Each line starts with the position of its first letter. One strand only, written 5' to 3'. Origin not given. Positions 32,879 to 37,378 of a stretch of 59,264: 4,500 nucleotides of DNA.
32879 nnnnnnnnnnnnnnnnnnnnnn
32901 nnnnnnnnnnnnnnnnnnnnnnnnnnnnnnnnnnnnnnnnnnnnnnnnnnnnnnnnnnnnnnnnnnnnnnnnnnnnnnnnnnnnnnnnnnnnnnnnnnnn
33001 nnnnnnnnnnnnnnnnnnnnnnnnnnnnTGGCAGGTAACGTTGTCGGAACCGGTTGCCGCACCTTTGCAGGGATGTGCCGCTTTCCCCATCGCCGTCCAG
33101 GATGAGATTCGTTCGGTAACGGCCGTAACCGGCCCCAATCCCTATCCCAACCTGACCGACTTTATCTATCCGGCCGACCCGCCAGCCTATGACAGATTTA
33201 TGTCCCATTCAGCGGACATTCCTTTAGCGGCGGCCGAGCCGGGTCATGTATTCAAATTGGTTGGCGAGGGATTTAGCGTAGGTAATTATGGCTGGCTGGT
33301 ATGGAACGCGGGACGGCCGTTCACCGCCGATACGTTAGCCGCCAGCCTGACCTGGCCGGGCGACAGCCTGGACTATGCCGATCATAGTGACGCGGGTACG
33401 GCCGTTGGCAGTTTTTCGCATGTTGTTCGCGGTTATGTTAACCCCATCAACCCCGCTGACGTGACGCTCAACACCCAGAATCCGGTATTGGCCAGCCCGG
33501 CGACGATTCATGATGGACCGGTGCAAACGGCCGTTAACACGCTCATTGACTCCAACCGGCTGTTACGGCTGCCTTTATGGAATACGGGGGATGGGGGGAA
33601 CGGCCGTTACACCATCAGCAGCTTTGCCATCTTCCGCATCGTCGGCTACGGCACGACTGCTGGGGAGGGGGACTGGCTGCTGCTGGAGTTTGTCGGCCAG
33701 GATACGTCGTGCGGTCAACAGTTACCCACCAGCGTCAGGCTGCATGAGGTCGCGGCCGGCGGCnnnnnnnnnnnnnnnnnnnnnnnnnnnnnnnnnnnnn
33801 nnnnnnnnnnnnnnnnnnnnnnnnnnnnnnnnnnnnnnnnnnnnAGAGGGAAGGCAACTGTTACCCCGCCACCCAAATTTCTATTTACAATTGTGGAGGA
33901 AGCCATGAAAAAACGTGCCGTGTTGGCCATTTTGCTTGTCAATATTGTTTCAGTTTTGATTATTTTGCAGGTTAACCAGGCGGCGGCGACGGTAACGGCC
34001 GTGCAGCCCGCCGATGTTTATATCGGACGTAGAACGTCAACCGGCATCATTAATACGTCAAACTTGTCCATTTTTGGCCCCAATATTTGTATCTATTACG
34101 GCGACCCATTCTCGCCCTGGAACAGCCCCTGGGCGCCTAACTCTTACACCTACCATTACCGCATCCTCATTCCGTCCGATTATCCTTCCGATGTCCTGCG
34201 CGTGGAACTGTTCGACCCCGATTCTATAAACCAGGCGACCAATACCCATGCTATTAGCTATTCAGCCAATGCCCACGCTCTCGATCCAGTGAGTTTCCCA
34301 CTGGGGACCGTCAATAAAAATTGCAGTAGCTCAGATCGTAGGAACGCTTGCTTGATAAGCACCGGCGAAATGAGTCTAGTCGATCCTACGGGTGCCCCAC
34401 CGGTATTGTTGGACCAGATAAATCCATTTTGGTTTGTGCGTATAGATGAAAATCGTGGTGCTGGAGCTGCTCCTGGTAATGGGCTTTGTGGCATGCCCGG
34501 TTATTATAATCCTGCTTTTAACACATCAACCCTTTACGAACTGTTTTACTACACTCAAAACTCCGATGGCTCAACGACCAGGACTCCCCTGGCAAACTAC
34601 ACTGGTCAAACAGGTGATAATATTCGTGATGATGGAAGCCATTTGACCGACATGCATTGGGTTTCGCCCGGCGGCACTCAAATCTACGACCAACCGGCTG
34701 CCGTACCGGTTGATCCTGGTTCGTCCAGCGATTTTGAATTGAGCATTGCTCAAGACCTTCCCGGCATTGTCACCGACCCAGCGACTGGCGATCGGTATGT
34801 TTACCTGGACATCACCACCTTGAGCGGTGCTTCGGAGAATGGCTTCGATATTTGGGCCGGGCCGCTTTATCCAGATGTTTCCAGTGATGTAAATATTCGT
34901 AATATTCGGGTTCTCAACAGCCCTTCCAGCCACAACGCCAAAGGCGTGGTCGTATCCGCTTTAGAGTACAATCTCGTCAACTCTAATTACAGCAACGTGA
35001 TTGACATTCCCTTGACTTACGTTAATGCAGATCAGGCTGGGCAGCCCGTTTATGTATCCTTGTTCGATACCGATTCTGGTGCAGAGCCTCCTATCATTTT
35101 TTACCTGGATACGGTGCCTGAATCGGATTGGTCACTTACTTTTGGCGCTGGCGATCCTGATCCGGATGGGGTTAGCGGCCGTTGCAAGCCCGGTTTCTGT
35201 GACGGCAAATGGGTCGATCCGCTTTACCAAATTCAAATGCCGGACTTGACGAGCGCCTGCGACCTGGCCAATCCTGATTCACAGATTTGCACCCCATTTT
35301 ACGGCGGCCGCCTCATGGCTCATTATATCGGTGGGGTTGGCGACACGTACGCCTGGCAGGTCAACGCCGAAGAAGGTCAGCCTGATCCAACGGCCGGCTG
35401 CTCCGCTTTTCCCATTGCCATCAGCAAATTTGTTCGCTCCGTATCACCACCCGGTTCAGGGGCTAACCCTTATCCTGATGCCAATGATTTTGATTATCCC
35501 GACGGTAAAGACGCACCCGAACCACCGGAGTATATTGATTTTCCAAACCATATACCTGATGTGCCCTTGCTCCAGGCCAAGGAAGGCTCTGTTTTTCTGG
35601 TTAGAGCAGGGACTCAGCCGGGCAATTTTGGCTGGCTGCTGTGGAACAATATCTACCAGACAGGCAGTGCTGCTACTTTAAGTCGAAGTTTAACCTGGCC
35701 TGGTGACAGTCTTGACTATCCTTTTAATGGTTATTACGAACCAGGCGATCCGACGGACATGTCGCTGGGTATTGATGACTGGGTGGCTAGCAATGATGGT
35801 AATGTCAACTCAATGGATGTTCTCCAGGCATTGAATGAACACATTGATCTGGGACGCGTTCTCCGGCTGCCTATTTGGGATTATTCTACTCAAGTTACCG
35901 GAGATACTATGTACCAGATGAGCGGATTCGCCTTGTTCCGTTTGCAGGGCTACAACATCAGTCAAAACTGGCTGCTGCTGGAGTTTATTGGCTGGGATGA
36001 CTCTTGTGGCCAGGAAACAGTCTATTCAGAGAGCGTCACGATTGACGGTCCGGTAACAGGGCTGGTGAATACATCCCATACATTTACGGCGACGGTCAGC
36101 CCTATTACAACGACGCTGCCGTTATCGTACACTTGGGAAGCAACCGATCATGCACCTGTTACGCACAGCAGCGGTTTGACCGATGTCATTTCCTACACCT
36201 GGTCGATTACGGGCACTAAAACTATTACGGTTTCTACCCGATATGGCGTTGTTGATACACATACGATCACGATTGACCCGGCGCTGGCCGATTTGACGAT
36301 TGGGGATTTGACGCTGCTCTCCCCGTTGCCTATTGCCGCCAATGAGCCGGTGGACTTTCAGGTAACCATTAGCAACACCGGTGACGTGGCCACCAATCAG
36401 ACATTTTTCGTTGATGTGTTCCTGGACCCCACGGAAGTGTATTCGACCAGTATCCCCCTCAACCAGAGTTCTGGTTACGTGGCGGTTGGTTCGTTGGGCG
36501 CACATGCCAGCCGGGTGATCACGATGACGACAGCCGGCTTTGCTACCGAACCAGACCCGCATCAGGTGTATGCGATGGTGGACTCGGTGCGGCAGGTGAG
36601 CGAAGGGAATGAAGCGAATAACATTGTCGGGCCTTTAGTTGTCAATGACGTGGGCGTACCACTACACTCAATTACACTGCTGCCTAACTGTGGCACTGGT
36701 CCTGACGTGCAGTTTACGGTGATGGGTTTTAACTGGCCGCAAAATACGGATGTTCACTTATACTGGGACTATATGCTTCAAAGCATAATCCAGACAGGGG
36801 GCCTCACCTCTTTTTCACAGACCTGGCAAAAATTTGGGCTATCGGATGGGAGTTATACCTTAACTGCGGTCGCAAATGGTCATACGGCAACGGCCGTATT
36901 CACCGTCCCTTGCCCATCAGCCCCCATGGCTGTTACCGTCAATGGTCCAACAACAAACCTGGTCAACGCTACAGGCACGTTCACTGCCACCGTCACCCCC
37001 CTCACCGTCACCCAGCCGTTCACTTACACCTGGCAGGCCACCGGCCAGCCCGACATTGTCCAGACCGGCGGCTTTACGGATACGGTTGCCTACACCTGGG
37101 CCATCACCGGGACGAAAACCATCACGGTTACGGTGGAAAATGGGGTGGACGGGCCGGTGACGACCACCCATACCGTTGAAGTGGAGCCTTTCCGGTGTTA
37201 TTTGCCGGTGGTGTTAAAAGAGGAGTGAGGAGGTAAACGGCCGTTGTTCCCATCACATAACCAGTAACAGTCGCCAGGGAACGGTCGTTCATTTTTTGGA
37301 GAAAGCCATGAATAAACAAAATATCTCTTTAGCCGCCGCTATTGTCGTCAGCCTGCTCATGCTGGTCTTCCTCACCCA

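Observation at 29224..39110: Co-directional locus with three tandem paralogs (P1-P3) sharing an uncharacterised 8-cysteine extracellular module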

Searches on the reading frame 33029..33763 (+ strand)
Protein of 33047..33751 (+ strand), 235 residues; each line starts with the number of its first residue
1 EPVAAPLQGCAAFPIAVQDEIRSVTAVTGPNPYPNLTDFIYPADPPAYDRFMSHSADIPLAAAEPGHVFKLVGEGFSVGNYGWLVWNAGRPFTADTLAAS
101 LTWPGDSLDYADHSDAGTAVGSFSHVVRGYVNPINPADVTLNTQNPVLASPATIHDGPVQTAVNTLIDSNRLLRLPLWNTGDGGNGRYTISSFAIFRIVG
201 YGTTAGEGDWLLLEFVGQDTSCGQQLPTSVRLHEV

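Call 20: find_homologous_proteins(query=window:33047-33751:+, max_evalue=0.001)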
Query window:33047-33751:+ (235 aa): 9 proteins with E <= 0.001 among 1171 candidates.
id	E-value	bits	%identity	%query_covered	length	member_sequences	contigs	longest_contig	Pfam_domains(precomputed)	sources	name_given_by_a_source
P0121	2.0e-128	445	83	100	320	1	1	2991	-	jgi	jgi:hypothetical protein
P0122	2.0e-61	226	52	95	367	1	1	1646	PF00801.27,PF18911.7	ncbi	-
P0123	2.9e-59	218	52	92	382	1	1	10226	PF00801.27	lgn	-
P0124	5.3e-51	191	51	87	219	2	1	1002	-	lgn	-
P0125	2.9e-49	186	47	92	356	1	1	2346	-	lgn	-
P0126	1.5e-46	177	47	94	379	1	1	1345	-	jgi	jgi:hypothetical protein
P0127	4.4e-46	175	47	77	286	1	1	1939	-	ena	-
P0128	6.1e-42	162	47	87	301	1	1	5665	-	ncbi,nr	ncbi:MAG: PKD domain-containing protein, partial [Anaerolineales bacterium]|nr:PKD domain-containing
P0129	1.0e-34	138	48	63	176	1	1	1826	-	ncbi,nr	ncbi:MAG: hypothetical protein GY943_15700 [Chloroflexi bacterium]|nr:hypothetical protein [Chlorofl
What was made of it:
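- Tried and rejected: A single-sequence search with module B returned only 9 fragments (call 20).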

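Call 32: predict_structure(alignment_id=A3)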
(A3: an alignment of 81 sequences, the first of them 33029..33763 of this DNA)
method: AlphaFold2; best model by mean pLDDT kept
length: 245 residues; sequences in the alignment: 81
mean_pLDDT: 90.2   pTM: 0.85
mean pLDDT of the five models: 90.2, 90.2, 89.7, 89.3, 87.1
residues with pLDDT >= 90: 196; 70-90: 20; 50-70: 16; < 50: 13
segments of 3 or more residues with pLDDT < 50: 4-13
pLDDT, mean of each block of 10 residues (from residue 1): 47 72 98 94 98 97 98 95 95 97 92 94 96 97 93 96 97 96 92 95 98 96 82 64 64
secondary structure, 60 per line:
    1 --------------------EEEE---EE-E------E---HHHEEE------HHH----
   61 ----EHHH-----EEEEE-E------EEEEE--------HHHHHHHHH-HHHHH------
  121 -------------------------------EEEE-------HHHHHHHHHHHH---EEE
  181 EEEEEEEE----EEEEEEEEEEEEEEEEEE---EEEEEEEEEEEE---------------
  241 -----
elements in order: E21-24 E45-47 E74-78 E87-91 H100-108 H110-114 E152-155 H163-174 E178-188 E193-210 E214-225

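Call 35: fold_search(model_id=the predicted structure, library=pdb)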
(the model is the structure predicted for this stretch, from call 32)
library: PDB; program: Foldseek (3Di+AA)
matches with E <= 10: 317; with E <= 0.001: 0
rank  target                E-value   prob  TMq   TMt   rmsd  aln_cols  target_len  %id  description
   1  9i91_A                7.0e-02  0.28  0.16  0.16   8.1        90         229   11  Ku from Mycobacterium tuberculosis bound to DNA (released 2025-12-10)
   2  2ane_A                1.3e-01  0.33  0.17  0.31   4.8        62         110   11  Crystal structure of N-terminal domain of E.Coli Lon Protease (released 2005-11-01)
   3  6a5k                  1.4e-01  0.30  0.18  0.10   6.8        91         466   13  Crystal structure of Arabidopsis thaliana SUVH6 in complex with SAM, form 1 (released 2018-08-29)
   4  6a5m                  2.0e-01  0.25  0.17  0.10   5.7        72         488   18  Crystal structure of Arabidopsis thaliana SUVH6 in complex with SAM, form 2 (released 2018-08-29)
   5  7p6u_A                2.3e-01  0.20  0.16  0.06   9.1        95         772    8  Lon protease from Thermus Thermophilus (released 2021-10-27)
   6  7yx0_A                2.4e-01  0.04  0.09  0.12  11.5       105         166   16  Crystal structure of the full-length short LOV protein SBW25-LOV from Pseudomonas fluorescens (light state) (released 2023-05-24)
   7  7p6u_C                2.7e-01  0.25  0.16  0.06   4.9        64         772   11  Lon protease from Thermus Thermophilus (released 2021-10-27)
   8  6a5n_A                2.7e-01  0.23  0.17  0.09   5.3        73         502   11  Crystal structure of Arabidopsis thaliana SUVH6 in complex with methylated DNA (released 2018-08-29)
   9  8v53_A                2.7e-01  0.18  0.15  0.16   9.5        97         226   10  CryoEM structure of Ku homodimer in complex with hairpin DNA (released 2025-12-10)
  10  7ypj_A                2.9e-01  0.14  0.16  0.06   8.5        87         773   10  Spiral pentamer of the substrate-free Lon protease with a S678A mutation (released 2023-10-25)
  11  8iyk_D                3.5e-01  0.11  0.18  0.18   7.1        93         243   14  Tail tip conformation 1 of phage lambda tail (released 2023-10-18)
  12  3fde_A                3.5e-01  0.06  0.13  0.15  14.9       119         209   14  Mouse UHRF1 SRA domain bound with hemi-methylated CpG DNA, crystal structure in space group C222(1) at 1.4 A resolutio (released 2009-01-06)
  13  2ane_H                4.0e-01  0.15  0.17  0.31   9.5        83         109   12  Crystal structure of N-terminal domain of E.Coli Lon Protease (released 2005-11-01)
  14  9jwa_B                4.5e-01  0.13  0.18  0.20   8.6        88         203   11  Crystal Structure of Lon Bound to a Substrate. (released 2025-03-12)
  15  9jwa_D                5.1e-01  0.16  0.17  0.20   4.5        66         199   14  Crystal Structure of Lon Bound to a Substrate. (released 2025-03-12)
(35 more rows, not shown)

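Call 49: find_homologous_proteins(query=A4, max_evalue=0.001)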
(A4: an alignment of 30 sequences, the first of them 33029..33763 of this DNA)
Query A4 (30 sequences) (245 aa, profile of the alignment): 45 proteins with E <= 0.001 among 7459 candidates.
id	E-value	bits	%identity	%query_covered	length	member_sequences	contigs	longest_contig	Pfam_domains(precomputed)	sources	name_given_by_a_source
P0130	5.2e-95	336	47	88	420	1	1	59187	PF07811.18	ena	-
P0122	1.5e-94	334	49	97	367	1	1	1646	PF00801.27,PF18911.7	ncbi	-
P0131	1.2e-93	331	46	88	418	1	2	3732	PF07811.18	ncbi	-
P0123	4.5e-93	329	51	94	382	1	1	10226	PF00801.27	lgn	-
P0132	1.9e-92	327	45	90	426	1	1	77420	PF07811.18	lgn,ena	-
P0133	1.6e-90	321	42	89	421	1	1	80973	PF07811.18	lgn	-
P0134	2.6e-90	320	46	88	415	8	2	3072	PF07811.18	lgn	-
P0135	3.5e-90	320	48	92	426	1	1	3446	PF07811.18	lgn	-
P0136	6.8e-89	316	47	91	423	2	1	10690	PF07811.18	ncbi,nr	ncbi:MAG: pilus assembly protein [Anaerolineales bacterium]|nr:pilus assembly protein [Anaerolineale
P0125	8.1e-85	302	47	89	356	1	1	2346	-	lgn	-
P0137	1.2e-84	302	44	100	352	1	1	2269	-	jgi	jgi:hypothetical protein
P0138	1.2e-84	302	45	90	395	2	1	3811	-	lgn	-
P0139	2.3e-83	298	36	88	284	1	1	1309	-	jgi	jgi:hypothetical protein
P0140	2.4e-81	291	43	89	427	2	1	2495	PF07811.18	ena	-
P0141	1.7e-79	285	48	88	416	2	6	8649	PF07811.18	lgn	-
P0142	6.4e-79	283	48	89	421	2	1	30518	PF07811.18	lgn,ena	-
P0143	1.5e-71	259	50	89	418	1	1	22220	PF07811.18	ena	-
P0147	1.7e-66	242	47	89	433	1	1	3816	PF07811.18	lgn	-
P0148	3.4e-66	241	43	88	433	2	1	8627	PF07811.18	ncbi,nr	ncbi:MAG: pilus assembly protein [Anaerolineales bacterium]|nr:pilus assembly protein [Anaerolineale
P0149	9.3e-63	230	49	89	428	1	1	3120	PF07811.18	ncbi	-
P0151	1.9e-61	226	33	89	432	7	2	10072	PF07811.18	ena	-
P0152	8.2e-61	224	49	89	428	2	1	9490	PF07811.18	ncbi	-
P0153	3.2e-60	222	42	89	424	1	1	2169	PF07811.18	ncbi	-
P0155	1.2e-58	217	35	88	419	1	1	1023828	PF07811.18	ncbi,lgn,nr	ncbi:MAG: pilus assembly protein [Chloroflexi bacterium]|nr:pilus assembly protein [Chloroflexota ba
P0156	4.9e-57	211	34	88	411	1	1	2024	PF07811.18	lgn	-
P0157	1.0e-56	210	31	88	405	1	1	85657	PF07811.18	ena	-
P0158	1.9e-55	206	41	89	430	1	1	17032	PF07811.18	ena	-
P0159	6.4e-54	201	34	88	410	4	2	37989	PF07811.18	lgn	-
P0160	1.5e-50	190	36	89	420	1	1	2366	PF07811.18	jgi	jgi:hypothetical protein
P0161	8.4e-50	188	36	89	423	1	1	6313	PF07811.18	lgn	-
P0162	8.2e-44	168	26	93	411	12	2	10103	PF07811.18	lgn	-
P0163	8.8e-44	168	34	89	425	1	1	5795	PF07811.18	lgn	-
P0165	3.3e-38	150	28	93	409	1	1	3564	PF07811.18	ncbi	-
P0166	1.2e-36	145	29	88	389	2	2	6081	PF07811.18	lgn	-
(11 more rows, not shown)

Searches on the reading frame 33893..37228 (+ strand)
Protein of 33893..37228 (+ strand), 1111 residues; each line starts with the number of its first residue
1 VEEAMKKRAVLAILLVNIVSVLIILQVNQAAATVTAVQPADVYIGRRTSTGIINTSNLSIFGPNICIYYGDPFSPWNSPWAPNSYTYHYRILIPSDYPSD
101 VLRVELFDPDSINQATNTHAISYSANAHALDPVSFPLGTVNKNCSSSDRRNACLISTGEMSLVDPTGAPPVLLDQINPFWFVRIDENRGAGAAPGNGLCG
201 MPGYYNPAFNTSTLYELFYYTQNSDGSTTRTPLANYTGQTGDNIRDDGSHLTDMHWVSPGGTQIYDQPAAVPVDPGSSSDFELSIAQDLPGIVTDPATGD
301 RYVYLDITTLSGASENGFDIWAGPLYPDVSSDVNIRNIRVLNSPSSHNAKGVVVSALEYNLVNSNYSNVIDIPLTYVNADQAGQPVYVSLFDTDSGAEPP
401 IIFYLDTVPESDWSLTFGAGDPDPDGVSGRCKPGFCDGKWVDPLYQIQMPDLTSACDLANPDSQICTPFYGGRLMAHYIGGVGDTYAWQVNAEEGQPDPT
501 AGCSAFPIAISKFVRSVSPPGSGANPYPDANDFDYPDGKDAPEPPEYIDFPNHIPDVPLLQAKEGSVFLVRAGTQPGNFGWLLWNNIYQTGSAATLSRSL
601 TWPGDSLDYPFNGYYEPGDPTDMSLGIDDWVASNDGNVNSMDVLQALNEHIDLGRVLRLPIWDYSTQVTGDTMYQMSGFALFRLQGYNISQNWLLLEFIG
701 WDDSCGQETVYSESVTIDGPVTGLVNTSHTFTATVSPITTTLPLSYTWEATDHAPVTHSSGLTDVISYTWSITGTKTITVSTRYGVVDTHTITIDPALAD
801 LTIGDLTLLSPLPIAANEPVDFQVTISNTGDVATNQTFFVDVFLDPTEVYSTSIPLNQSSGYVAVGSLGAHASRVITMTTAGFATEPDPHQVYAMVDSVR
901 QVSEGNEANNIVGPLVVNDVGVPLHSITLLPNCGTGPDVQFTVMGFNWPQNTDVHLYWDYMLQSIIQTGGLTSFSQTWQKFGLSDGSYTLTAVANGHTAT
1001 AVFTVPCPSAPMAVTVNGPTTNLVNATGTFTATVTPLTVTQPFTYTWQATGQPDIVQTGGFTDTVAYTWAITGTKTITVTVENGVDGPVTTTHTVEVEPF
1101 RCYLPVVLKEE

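Call 3: search_protein_families(library=pfam, proteins=[window:33893-37228:+], max_evalue=1)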
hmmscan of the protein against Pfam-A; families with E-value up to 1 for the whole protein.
window:33893-37228:+ (1111 aa): 3 families
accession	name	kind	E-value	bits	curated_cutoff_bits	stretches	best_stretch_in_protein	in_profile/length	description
PF07705.17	CARDB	-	8e-09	36.1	22.7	1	799-911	2-98/101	CARDB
PF18911.6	PKD_4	-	0.064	13.8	27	1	725-793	16-82/85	PKD domain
PF00801.26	PKD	-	0.46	11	23.5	1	1023-1092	12-75/80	PKD domain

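Call 4: search_protein_families(library=ncbifam, proteins=[window:33893-37228:+], max_evalue=1)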
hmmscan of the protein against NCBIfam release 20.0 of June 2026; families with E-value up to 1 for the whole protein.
window:33893-37228:+ (1111 aa): 0 families
